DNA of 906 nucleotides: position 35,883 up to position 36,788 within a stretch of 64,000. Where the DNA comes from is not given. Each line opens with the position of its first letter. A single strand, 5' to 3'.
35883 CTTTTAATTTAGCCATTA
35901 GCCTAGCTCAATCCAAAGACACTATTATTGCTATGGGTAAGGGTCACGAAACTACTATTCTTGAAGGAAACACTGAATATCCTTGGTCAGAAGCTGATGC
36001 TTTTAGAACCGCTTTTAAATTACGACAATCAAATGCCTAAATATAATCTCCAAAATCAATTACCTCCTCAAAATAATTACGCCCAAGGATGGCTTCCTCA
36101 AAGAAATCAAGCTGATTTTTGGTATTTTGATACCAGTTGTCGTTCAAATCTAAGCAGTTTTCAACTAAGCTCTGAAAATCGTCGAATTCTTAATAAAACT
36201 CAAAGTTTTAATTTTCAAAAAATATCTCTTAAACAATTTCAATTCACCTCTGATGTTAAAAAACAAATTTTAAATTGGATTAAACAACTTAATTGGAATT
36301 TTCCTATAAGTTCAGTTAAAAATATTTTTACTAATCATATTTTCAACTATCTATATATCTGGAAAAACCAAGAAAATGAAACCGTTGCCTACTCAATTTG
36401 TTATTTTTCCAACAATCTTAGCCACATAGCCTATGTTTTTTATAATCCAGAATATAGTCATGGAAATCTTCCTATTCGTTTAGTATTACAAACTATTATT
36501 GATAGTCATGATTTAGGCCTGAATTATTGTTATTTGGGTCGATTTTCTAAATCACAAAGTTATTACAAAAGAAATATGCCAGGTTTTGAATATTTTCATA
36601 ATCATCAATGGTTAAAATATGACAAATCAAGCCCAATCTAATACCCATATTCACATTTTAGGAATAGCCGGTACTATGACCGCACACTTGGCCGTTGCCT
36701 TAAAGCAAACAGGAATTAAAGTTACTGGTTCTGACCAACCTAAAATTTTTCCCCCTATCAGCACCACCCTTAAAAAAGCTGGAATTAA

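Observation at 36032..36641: Bpt/ATE-like aminoacyl-tRNA-protein transferase embedded between murE and a Mur ligase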

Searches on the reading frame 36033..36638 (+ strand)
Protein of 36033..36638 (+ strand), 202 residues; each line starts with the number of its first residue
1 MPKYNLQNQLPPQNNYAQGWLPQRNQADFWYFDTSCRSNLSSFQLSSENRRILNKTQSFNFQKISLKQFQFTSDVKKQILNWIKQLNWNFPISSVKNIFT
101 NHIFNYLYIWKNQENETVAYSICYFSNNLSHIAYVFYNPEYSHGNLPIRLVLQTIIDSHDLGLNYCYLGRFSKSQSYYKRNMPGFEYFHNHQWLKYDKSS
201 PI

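Call 3: search_protein_families(library=pfam, proteins=[window:36033-36638:+], max_evalue=1)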
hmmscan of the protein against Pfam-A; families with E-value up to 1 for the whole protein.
window:36033-36638:+ (202 aa): 3 families
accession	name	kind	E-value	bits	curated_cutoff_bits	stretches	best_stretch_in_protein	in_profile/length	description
PF04377.21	ATE_C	-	9.5e-05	23.4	25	1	97-175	28-106/122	Arginine-tRNA-protein transferase, C terminus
PF13480.13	Acetyltransf_6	-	0.071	13.7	22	1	115-180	81-143/143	Acetyltransferase (GNAT) domain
PF12180.13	EABR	-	0.18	11.8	25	1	190-199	11-20/34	TSG101 and ALIX binding domain of CEP55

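Call 4: search_protein_families(library=ncbifam, proteins=[window:36033-36638:+], max_evalue=1)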
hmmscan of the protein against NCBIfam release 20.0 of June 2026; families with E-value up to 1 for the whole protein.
window:36033-36638:+ (202 aa): 9 families
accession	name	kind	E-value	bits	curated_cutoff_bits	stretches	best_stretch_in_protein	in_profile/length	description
NF002343.0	PRK01305.1-4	equivalog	2.6e-07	30.1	267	1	102-199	146-247/256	arginyltransferase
NF002346.0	PRK01305.2-3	equivalog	6.5e-07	29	170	1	35-193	80-242/247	arginyltransferase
NF002341.0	PRK01305.1-1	equivalog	2.6e-06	27.3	252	1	107-198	150-242/247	arginyltransferase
NF002342.0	PRK01305.1-3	equivalog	2.8e-05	23.8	205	1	107-196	148-238/239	arginyltransferase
NF002345.0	PRK01305.2-2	equivalog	0.00017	21.7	246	1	35-194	68-229/230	arginyltransferase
NF002344.0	PRK01305.2-1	equivalog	0.0013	18.4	252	1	35-191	64-227/241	arginyltransferase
NF052396.1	MATE_WgkD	equivalog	0.08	11.9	510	1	44-123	330-409/428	tryglysin-associated MATE efflux transporter WgkD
TIGR00099.1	Cof-subfamily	subfamily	0.085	12.4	137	1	65-113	74-122/256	Cof-type HAD-IIB family hydrolase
NF033736.2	blaAFM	exception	0.19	10.8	590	1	63-93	82-111/267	AFM family subclass B1 metallo-beta-lactamase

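Call 5: find_homologous_proteins(query=window:36033-36638:+, max_evalue=0.001)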
Query window:36033-36638:+ (202 aa): 558 proteins with E <= 0.001 among 574 candidates; the best 120 are listed.
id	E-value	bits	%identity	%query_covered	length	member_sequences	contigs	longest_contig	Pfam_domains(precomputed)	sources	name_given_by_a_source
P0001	8.0e-134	462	100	100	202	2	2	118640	-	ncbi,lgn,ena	-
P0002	1.2e-96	340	72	100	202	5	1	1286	-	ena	-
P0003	1.0e-95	337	73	100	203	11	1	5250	-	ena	-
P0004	1.2e-94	334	73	98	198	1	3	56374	PF04377.22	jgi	-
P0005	1.9e-94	333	72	98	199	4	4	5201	-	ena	-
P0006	6.2e-94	331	71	98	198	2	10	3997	-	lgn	-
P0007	1.6e-93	330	72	98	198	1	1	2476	-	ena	-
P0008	3.4e-93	329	68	100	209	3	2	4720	PF04377.22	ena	-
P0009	6.3e-93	328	71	98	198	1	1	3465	PF04377.22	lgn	-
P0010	1.4e-91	324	71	98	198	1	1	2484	PF04377.22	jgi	jgi:arginyl-tRNA--protein-N-Asp/Glu arginylyltransferase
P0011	2.0e-91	323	70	98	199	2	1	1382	-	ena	-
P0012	3.3e-91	322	70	98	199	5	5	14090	-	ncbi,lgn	-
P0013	5.9e-90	318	69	97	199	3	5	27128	PF04377.22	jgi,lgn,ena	-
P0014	8.0e-90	318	71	97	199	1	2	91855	-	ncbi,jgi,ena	-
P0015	2.1e-89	317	69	96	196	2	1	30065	-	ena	-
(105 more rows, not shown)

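Call 7: find_encoding_contigs(protein=P0001, flank=10000, max_places=3)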
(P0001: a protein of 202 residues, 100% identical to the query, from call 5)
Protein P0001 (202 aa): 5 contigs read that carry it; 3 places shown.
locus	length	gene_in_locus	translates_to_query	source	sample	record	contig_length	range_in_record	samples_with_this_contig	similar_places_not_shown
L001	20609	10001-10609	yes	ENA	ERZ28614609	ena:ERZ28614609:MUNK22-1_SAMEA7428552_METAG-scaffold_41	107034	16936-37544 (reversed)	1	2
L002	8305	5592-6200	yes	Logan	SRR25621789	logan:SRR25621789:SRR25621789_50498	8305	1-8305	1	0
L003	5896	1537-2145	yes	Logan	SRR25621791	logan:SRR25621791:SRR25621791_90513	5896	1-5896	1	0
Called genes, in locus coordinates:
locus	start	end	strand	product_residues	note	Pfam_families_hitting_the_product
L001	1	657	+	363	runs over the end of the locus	PF00483:NTP_transferase, PF12804:NTP_transf_3, PF22640:ManC_GMP_beta-helix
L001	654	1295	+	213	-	PF02397:Bac_transf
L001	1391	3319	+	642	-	PF13196:DUF4012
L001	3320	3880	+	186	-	PF11967:RecO_N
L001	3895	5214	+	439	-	PF00587:tRNA-synt_2b, PF03129:HGTP_anticodon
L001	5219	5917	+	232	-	-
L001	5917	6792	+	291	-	PF01795:Methyltransf_5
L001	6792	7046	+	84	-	-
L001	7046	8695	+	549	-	PF03717:PBP_dimer, PF00905:Transpeptidase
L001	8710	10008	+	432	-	PF08245:Mur_ligase_M, PF02875:Mur_ligase_C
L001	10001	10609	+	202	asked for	-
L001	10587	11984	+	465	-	PF01225:Mur_ligase, PF08245:Mur_ligase_M, PF02875:Mur_ligase_C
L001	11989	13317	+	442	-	PF00275:EPSP_synthase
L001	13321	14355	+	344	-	PF00953:Glycos_transf_4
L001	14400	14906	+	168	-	-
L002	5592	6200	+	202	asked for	-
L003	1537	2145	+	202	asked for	-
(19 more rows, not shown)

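Call 10: find_related_loci(query=A1, collection=genome_contigs, flank=6000)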
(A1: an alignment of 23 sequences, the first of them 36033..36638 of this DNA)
Query A1 (202 aa) in genome_contigs; peptide patterns used: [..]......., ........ (x = any residue, [..] = any of these).
98 stretches matched a pattern; 86 encode a relative of the query (tblastn E <= 1e-3); the best 80 are kept; 80 distinct loci.
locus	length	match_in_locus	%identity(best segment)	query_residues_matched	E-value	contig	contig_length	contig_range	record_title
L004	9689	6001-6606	72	1-202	5e-100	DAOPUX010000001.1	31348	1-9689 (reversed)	MAG TPA_asm: Candidatus Woesebacteria bacterium isolate AMR_MDS_1407 NODE_1368_length_31348_cov_8.314575, whole genome s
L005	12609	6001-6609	73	1-202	2e-98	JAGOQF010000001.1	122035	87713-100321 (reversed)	Candidatus Shapirobacteria bacterium isolate Go_SlDig_bin_387 Go_SlDig_282_length_122035_cov_6.983143, whole genome shot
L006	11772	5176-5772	70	1-198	1e-93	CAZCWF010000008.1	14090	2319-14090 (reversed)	MAG TPA_asm: uncultured Gammaproteobacteria bacterium isolate SRP294416_co3_810 genome assembly, contig: NODE_7831_lengt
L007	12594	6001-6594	71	1-196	2e-93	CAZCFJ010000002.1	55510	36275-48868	MAG TPA_asm: uncultured Gammaproteobacteria bacterium isolate SRP089250_co1_26 genome assembly, contig: NODE_728_length_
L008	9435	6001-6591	69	1-196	2e-92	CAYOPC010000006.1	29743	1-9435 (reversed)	MAG TPA_asm: uncultured Gammaproteobacteria bacterium isolate SRP294416_co3_77 genome assembly, contig: NODE_1958_length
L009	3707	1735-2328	70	1-196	2e-92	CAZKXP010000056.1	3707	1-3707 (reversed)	MAG TPA_asm: uncultured Candidatus Saccharibacteria bacterium isolate binchicken_co117_335 genome assembly, contig: NODE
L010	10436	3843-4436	68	1-198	2e-91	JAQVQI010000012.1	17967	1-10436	MAG: Candidatus Shapirobacteria bacterium isolate STF1_223 NODE_8018_length_17967_cov_5.508184_Sandtown_F1, whole genome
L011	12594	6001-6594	68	1-198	7e-91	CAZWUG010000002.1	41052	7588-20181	MAG TPA_asm: uncultured Gammaproteobacteria bacterium isolate SRP192927_co2_814 genome assembly, contig: NODE_1083_lengt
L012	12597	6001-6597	67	1-199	2e-90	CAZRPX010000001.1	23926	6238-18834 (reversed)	MAG TPA_asm: uncultured Gammaproteobacteria bacterium isolate SRP263991_co4_303 genome assembly, contig: NODE_2706_lengt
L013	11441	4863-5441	68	1-193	7e-90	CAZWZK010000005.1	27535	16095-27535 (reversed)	MAG TPA_asm: uncultured Gammaproteobacteria bacterium isolate SRP294416_co1_742 genome assembly, contig: NODE_3135_lengt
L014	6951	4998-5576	67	1-193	1e-89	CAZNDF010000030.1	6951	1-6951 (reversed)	MAG TPA_asm: uncultured Gammaproteobacteria bacterium isolate SRP192927_co2_67 genome assembly, contig: NODE_23862_lengt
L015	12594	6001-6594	63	1-198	4e-88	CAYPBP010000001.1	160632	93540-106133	MAG TPA_asm: uncultured Gammaproteobacteria bacterium isolate SRP192927_co5_99 genome assembly, contig: NODE_28_length_1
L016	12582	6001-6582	65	1-194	6e-88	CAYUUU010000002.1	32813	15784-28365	MAG TPA_asm: uncultured Gammaproteobacteria bacterium isolate SRP192927_co1_90 genome assembly, contig: NODE_2217_length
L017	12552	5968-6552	65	1-195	7e-87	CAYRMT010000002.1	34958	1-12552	MAG TPA_asm: uncultured Gammaproteobacteria bacterium isolate SRP192927_co2_434 genome assembly, contig: NODE_1483_lengt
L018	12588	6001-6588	65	1-196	1e-86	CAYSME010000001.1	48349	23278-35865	MAG TPA_asm: uncultured Gammaproteobacteria bacterium isolate SRP192927_co6_55 genome assembly, contig: NODE_1038_length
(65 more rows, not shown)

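Call 15: search_solved_structures(query=A1, max_evalue=10, show_alignments=3)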
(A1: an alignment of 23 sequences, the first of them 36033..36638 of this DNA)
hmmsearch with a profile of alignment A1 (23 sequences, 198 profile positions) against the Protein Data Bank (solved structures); distinct sequences matched with E-value up to 10: 1.
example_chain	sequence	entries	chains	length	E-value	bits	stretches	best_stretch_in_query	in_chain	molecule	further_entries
9wf7_A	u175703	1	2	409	0.69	12.8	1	142-188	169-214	Inactive (1R,4R,5S)-(-)-guaia-6,10(14)-diene synthase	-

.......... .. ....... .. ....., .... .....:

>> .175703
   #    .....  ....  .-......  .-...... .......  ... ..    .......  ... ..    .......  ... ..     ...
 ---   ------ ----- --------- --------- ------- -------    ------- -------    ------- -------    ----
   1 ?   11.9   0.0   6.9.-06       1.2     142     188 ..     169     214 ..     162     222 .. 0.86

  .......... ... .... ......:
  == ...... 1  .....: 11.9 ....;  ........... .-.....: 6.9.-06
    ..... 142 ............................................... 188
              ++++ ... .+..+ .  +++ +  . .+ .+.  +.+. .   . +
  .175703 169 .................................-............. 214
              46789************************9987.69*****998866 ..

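Call 17: search_protein_representatives(alignment_id=A1)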
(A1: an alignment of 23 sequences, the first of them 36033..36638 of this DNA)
Query: 23 sequences, 198 profile positions. Proteins with E-value up to 0.001 (for the whole library): 225; up to 1e-10: 94; up to 1e-30: 16. The best 150 are listed.
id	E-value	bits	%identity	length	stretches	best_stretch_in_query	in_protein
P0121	1.5e-76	272.8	-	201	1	4-197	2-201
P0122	5.6e-70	251.4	-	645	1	1-195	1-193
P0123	6.8e-66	238.0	-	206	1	8-198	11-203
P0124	9.9e-49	182.0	-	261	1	8-194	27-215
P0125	1.7e-48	181.2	-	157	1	1-109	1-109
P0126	2.1e-44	167.9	-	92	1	112-198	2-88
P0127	4.5e-40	153.7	-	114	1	4-120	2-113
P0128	2.7e-39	151.2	-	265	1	10-195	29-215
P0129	1.0e-38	149.3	-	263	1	10-195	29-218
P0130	4.2e-38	147.3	-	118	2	1-80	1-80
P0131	1.7e-37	145.3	-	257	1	12-194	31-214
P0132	2.6e-36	141.5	-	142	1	3-111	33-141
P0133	1.7e-34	135.6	-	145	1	4-104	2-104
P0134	2.3e-32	128.6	-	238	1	13-195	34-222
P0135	4.5e-32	127.6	-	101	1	113-198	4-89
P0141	2.0e-24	102.7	-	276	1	8-194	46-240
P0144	3.5e-21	92.1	-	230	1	10-194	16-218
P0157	4.4e-18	82.0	-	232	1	11-194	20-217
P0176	7.4e-16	74.7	-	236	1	9-195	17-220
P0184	2.1e-14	70.0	-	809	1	12-195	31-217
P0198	3.4e-13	66.0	-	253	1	10-190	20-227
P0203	1.2e-12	64.3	-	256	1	11-195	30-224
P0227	3.8e-09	52.8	-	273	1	26-194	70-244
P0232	6.6e-09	52.0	-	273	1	9-194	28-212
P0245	1.8e-08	50.6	-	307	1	10-195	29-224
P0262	2.9e-07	46.7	-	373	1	4-195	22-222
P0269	5.4e-07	45.8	-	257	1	34-198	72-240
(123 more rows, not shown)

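Call 19: predict_structure(alignment_id=A1)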
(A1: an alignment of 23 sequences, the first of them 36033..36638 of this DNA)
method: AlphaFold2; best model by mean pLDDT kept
length: 202 residues; sequences in the alignment: 23
mean_pLDDT: 87.6   pTM: 0.86
mean pLDDT of the five models: 87.6, 87.1, 85.5, 84.4, 78.2
residues with pLDDT >= 90: 121; 70-90: 64; 50-70: 12; < 50: 5
segments of 3 or more residues with pLDDT < 50: 200-202
pLDDT, mean of each block of 10 residues (from residue 1): 63 90 84 89 94 93 95 94 88 84 93 95 95 91 83 96 93 71 91 77 43
secondary structure, 60 per line:
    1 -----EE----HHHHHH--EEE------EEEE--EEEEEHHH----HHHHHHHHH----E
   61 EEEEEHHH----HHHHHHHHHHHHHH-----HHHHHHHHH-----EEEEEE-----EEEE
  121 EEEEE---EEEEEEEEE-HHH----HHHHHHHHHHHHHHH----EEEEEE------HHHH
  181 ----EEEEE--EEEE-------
elements in order: H12-17 E20-22 E29-32 E35-39 H47-55 E60-65 H73-86 H92-100 E106-111 E117-125 E129-137 H146-160 E165-170 H177-180 E185-189 E192-195
